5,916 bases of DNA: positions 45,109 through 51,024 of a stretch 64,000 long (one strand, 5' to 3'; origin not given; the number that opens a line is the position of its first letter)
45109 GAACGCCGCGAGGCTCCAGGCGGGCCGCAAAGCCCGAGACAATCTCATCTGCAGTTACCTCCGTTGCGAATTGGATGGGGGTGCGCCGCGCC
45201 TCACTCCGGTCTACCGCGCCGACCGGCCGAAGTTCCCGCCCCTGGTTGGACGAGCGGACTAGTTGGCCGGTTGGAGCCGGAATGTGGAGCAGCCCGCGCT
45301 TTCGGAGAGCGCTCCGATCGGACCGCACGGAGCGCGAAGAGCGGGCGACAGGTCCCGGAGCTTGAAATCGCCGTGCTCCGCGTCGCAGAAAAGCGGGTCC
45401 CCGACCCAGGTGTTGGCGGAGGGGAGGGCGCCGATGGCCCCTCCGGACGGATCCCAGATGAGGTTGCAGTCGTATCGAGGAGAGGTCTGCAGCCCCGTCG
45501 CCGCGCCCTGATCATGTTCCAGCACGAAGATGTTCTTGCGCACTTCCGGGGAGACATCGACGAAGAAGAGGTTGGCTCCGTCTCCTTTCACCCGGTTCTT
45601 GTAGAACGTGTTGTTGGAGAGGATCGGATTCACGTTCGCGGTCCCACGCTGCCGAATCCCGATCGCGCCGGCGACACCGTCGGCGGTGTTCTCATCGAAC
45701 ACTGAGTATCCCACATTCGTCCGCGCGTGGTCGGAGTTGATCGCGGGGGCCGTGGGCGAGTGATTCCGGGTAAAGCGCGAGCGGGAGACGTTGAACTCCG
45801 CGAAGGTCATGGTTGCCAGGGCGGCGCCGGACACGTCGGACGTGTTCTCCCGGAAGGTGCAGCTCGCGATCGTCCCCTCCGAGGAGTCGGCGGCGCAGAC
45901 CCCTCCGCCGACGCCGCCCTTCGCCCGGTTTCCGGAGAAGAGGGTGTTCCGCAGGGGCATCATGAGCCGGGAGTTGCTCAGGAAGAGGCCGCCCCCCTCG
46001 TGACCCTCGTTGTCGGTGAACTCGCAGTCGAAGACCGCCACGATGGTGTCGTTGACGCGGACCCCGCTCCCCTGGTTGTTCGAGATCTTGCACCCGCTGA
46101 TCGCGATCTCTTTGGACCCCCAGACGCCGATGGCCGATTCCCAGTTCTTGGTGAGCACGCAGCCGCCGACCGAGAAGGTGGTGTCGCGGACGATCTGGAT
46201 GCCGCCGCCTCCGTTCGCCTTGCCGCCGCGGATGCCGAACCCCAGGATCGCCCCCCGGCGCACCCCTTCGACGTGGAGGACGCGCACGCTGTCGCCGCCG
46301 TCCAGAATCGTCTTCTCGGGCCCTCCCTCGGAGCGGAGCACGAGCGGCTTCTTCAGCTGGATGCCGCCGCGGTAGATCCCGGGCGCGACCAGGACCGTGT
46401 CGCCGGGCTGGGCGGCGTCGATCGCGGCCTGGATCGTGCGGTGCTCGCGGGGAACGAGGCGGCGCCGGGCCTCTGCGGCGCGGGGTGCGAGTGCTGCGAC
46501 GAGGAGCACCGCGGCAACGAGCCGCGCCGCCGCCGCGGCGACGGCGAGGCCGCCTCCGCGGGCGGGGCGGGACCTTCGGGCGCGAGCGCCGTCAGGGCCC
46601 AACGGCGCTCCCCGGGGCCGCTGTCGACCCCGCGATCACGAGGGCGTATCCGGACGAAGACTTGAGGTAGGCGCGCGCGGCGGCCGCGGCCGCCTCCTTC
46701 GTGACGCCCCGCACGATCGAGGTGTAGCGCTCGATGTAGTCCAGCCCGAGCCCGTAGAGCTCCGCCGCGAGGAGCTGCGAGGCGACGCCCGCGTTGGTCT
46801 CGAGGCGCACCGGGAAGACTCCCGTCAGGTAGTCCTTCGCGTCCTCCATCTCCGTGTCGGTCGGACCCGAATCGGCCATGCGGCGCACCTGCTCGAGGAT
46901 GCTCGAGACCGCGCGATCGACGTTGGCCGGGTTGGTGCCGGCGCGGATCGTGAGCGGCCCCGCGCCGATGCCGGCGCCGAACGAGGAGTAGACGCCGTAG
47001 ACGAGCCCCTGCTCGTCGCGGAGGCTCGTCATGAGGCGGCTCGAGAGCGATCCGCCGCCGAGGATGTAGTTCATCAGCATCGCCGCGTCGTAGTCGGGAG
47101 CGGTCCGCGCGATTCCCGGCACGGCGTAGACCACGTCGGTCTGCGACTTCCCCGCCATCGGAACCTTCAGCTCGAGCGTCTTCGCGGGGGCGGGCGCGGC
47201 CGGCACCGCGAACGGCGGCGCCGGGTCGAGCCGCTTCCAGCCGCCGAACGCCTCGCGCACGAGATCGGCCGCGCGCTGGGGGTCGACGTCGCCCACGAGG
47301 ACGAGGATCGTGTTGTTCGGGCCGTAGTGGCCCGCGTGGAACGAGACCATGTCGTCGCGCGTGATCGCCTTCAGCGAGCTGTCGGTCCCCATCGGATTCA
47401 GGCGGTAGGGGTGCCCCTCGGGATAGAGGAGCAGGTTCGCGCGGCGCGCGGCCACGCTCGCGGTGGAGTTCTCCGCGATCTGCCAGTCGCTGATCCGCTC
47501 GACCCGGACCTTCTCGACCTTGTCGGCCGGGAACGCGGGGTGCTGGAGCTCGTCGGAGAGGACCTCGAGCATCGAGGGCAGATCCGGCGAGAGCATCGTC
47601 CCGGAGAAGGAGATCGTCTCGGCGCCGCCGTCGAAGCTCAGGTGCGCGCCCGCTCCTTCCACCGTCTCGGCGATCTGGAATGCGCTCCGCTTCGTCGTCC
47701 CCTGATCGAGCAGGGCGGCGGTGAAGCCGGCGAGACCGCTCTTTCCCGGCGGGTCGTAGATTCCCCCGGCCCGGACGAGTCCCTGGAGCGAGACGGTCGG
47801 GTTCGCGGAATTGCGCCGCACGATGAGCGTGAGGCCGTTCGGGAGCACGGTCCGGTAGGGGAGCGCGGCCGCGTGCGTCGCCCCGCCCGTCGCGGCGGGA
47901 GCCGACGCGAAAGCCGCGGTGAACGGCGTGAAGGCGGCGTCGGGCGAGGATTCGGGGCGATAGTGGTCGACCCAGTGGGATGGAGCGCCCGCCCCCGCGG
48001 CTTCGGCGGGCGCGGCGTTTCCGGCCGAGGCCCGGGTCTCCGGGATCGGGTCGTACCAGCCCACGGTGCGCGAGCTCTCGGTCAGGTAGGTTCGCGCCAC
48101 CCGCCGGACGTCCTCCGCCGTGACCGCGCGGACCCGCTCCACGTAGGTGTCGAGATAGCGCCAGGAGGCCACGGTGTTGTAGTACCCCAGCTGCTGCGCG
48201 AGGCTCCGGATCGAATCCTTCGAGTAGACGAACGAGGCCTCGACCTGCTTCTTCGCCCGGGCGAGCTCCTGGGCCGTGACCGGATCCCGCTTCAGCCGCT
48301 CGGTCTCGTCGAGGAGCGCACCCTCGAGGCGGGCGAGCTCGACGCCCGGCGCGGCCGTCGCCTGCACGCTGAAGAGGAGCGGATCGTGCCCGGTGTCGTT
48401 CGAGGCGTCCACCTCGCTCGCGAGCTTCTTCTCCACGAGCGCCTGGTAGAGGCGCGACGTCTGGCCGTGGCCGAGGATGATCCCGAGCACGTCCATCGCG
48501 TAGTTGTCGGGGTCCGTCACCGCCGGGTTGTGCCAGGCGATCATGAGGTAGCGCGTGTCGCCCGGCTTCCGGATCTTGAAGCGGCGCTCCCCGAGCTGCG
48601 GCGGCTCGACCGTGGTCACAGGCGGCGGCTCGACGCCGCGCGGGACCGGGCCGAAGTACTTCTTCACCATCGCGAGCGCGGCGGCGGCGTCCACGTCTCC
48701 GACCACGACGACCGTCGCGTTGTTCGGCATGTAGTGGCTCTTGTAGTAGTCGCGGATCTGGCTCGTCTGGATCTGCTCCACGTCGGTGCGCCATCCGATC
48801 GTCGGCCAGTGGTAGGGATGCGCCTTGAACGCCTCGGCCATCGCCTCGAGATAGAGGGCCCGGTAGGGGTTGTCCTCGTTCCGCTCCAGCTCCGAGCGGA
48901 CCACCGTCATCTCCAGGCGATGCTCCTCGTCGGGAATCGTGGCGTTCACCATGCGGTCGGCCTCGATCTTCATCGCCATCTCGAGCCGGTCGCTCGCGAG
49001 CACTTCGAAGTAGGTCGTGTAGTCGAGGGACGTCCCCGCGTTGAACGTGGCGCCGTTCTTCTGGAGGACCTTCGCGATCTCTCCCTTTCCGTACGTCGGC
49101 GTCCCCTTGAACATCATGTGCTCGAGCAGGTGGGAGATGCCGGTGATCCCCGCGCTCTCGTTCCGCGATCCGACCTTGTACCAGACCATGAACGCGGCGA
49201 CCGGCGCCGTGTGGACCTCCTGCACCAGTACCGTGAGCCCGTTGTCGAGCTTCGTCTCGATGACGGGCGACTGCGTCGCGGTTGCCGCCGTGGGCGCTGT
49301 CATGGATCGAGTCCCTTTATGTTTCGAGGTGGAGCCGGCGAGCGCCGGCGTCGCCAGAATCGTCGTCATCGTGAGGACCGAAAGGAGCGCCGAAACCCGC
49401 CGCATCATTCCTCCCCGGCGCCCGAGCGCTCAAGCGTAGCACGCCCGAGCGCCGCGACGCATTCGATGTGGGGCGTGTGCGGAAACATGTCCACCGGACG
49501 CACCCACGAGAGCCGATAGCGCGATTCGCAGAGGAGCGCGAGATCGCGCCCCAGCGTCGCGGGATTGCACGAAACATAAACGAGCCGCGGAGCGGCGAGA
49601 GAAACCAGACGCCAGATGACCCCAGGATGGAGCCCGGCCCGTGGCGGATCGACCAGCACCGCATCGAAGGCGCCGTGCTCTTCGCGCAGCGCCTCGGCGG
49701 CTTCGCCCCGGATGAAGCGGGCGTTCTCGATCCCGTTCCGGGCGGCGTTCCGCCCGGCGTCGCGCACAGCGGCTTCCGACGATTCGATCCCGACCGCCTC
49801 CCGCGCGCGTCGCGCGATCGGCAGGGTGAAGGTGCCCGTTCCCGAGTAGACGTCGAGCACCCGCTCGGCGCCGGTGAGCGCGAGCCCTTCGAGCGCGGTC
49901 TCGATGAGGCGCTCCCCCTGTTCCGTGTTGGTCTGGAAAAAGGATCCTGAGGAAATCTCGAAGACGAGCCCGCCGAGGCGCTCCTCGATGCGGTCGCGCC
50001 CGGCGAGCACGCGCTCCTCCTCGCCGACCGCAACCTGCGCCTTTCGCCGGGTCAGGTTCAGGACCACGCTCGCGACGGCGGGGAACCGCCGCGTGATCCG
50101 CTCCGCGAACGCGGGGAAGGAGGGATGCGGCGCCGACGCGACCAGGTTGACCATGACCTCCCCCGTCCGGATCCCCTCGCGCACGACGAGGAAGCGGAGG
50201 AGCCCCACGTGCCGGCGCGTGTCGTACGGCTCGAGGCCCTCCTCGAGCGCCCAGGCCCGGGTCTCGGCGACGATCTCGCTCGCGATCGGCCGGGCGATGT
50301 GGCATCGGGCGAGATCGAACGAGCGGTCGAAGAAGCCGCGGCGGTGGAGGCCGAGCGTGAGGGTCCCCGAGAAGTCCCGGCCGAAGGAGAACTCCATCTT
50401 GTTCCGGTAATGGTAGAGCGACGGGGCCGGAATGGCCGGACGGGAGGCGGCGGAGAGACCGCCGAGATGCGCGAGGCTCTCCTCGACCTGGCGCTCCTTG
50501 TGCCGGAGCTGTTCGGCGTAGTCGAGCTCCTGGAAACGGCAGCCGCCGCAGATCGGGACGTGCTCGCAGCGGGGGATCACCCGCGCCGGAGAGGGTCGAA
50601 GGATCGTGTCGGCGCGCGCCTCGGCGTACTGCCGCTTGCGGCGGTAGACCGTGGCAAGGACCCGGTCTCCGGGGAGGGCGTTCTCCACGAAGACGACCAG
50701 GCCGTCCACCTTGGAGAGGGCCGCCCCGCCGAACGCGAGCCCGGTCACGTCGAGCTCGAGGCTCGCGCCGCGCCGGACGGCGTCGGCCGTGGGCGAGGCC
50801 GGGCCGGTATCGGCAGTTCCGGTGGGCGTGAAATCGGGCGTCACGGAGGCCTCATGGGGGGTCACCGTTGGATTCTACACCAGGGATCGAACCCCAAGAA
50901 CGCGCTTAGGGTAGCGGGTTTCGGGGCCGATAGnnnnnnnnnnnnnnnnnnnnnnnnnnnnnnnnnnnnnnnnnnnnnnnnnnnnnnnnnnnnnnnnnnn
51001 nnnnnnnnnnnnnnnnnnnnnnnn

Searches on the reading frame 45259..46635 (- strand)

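Call 66: search_protein_families(library=pfam, proteins=[window:45259-46635:-], max_evalue=0.00001)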
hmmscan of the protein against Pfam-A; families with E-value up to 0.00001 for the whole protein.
window:45259-46635:- (458 aa): 2 families
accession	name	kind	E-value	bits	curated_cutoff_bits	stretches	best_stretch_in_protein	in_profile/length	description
PF13229.12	Beta_helix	-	1.2e-15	58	25.9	2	141-261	44-158/158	Right handed beta helix region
PF05048.19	NosD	-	9e-06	25.7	23.6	0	145-266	18-124/212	Periplasmic copper-binding protein (NosD)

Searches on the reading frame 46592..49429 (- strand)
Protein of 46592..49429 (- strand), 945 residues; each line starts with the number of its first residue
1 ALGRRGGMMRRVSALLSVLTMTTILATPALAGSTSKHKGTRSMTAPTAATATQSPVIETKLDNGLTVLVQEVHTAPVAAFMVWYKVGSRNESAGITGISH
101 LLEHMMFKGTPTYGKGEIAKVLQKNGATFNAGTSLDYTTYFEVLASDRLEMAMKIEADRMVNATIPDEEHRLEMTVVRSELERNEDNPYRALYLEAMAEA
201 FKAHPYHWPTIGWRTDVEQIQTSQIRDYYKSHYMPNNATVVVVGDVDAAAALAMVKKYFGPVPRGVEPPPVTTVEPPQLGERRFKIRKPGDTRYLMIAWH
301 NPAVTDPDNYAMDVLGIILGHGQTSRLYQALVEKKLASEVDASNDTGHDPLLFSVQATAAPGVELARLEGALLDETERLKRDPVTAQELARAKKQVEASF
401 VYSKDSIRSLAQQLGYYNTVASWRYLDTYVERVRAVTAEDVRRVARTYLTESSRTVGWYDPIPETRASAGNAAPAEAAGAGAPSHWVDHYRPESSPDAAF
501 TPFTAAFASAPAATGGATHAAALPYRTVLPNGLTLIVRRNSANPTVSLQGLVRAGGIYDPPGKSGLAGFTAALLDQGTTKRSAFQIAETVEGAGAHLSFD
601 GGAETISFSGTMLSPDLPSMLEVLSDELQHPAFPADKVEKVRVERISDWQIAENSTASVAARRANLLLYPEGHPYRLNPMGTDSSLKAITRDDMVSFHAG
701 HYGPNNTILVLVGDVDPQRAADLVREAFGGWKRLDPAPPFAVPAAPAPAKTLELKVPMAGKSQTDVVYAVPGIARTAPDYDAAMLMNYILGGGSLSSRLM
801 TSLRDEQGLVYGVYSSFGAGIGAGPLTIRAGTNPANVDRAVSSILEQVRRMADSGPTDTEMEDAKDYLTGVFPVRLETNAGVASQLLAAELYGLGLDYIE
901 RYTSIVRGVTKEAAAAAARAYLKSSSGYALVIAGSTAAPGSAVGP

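Call 66: search_protein_families(library=pfam, proteins=[window:46592-49429:-], max_evalue=0.00001)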
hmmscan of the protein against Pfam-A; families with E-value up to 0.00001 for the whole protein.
window:46592-49429:- (945 aa): 2 families
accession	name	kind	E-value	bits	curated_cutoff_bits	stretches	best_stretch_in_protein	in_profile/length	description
PF05193.26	Peptidase_M16_C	-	1.8e-84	282.6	23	2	221-395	3-180/181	Peptidase M16 inactive domain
PF00675.25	Peptidase_M16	-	1.6e-40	138.8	22.3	2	67-208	2-143/149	Insulinase (Peptidase family M16)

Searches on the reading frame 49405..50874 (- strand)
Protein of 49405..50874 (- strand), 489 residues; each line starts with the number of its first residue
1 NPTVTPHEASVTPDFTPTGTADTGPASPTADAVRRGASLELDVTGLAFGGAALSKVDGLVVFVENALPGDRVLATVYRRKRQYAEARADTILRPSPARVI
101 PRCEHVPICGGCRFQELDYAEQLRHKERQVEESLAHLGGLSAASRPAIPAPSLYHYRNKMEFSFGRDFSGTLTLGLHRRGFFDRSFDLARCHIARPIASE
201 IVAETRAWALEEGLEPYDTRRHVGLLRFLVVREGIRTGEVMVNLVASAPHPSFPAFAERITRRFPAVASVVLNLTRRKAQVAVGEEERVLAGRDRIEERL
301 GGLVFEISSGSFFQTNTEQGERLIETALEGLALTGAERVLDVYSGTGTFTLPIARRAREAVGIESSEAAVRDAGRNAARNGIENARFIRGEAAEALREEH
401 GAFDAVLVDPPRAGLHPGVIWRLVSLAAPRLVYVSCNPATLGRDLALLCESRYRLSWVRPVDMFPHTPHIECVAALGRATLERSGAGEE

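Call 66: search_protein_families(library=pfam, proteins=[window:49405-50874:-], max_evalue=0.00001)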
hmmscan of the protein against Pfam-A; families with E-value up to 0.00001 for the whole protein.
window:49405-50874:- (489 aa): 6 families
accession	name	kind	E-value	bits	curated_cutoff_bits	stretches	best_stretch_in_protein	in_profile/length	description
PF05958.17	tRNA_U5-meth_tr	-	8.5e-26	91.2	23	1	287-476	150-354/357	tRNA (Uracil-5-)-methyltransferase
PF13847.12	Methyltransf_31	-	3.9e-11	43.3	27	1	335-409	3-81/145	Methyltransferase domain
PF13649.12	Methyltransf_25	-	2.7e-10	41.3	27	1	339-408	1-70/97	Methyltransferase domain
PF03602.21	Cons_hypoth95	-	3.2e-08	33.9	24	1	336-411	42-122/182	Conserved hypothetical protein 95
PF05175.20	MTS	-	3.2e-08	33.8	23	1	309-431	8-130/170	Methyltransferase small domain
PF01938.26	TRAM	-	4.1e-07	30.2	21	1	34-87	3-59/61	TRAM domain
